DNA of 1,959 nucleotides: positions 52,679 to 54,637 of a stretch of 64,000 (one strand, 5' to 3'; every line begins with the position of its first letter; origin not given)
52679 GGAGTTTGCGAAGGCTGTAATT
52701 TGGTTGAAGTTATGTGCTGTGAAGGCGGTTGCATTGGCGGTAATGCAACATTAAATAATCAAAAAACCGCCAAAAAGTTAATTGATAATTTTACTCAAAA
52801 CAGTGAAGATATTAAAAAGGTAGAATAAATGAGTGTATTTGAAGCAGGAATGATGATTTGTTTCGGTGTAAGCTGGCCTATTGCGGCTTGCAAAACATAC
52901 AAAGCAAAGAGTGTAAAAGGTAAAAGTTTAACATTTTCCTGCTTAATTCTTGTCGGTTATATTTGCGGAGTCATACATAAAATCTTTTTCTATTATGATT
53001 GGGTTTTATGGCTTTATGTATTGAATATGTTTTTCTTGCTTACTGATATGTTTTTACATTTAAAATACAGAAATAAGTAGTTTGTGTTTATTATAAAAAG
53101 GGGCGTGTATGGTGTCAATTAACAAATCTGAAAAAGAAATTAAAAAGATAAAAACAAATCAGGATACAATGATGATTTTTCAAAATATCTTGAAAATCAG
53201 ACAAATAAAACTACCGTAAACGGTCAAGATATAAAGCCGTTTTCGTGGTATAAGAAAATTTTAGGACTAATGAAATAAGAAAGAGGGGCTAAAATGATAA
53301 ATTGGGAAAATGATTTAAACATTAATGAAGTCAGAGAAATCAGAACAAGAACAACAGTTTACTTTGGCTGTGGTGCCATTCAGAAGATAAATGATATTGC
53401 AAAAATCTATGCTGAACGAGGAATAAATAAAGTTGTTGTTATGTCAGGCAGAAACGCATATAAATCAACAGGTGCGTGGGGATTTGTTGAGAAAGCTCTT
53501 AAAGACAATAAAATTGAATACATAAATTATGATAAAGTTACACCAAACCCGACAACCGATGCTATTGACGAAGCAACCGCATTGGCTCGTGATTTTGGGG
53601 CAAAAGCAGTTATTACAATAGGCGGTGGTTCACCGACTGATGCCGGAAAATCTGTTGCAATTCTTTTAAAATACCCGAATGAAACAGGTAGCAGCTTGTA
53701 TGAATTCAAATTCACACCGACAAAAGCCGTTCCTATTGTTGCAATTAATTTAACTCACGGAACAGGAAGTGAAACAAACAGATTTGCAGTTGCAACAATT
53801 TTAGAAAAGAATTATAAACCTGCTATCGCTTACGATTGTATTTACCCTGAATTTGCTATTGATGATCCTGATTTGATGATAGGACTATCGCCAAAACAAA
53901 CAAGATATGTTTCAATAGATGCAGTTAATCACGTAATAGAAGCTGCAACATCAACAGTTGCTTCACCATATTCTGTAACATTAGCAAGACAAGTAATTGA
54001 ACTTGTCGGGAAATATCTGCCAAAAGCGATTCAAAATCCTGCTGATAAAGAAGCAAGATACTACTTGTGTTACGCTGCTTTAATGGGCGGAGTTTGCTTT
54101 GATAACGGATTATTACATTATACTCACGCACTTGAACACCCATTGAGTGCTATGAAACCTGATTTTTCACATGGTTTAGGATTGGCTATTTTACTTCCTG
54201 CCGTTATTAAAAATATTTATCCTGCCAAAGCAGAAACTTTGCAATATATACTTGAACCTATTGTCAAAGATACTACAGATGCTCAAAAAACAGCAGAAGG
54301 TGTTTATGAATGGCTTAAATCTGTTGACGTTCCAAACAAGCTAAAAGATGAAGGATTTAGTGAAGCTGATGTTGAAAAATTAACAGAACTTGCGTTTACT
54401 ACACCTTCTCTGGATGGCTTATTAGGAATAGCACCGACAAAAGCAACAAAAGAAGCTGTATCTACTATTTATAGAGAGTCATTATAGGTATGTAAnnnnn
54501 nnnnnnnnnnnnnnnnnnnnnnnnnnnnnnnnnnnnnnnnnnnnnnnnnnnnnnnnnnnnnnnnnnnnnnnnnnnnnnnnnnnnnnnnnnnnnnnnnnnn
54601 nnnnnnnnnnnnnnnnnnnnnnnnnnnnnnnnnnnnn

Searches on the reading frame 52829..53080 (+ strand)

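Call 70: search_protein_families(library=pfam, proteins=[window:52829-53080:+], max_evalue=0.1)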
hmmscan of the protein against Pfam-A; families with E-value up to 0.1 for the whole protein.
window:52829-53080:+ (83 aa): 1 family
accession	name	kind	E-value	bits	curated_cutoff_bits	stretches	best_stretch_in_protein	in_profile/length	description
PF04193.19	PQ-loop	-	2.8e-05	24.2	22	1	21-59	22-60/61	PQ loop repeat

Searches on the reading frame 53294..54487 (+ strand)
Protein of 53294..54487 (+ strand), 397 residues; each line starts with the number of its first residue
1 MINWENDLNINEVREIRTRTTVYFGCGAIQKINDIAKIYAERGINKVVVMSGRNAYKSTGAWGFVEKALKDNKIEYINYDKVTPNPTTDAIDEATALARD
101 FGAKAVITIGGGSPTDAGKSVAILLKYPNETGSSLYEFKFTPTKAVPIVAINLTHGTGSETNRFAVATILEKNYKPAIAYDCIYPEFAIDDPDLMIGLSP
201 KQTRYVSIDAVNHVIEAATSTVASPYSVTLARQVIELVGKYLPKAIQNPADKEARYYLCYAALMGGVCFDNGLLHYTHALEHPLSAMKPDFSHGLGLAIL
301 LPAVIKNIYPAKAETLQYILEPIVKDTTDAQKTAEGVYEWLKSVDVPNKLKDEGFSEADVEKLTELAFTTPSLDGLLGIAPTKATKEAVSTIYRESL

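Call 32: find_encoding_contigs(protein=window:53294-54487:+, flank=8000, max_places=10)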
Protein window:53294-54487:+ (397 aa): 3 contigs read that carry it; 1 place shown.
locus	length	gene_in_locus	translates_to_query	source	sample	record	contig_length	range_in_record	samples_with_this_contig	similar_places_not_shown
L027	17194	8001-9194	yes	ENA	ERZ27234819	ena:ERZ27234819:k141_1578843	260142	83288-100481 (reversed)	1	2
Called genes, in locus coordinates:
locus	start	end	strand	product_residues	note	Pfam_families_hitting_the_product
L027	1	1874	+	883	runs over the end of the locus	PF00171:Aldedh, PF00465:Fe-ADH, PF13685:Fe-ADH_2, PF25137:ADH_Fe_C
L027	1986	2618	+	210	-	PF06971:Put_DNA-bind_N, PF02629:CoA_binding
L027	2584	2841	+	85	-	PF01257:2Fe-2S_thioredx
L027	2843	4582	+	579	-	PF12838:Fer4_7 (weak), PF13187:Fer4_9 (weak), PF13237:Fer4_10 (weak), PF14697:Fer4_21 (weak), PF00037:Fer4 (weak), PF02906:Fe_hyd_lg_C, PF04060:FeS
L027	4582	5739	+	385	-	PF07228:SpoIIE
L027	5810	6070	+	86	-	PF01257:2Fe-2S_thioredx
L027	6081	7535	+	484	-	PF00037:Fer4 (weak), PF25160:LdpA_Fe-S-bd, PF12838:Fer4_7, PF00037:Fer4, PF12797:Fer4_2 (weak), PF12837:Fer4_6, PF13237:Fer4_10 (weak), PF02906:Fe_hyd_lg_C, +3 more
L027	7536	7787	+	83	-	-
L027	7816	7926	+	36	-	-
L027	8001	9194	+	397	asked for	PF00465:Fe-ADH, PF13685:Fe-ADH_2 (weak), PF25137:ADH_Fe_C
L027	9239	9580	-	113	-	-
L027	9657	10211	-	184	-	-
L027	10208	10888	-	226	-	PF05621:TniB (faint), PF13401:AAA_22, PF00004:AAA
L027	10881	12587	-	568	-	PF09299:Mu-transpos_C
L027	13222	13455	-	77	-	PF08984:DUF1858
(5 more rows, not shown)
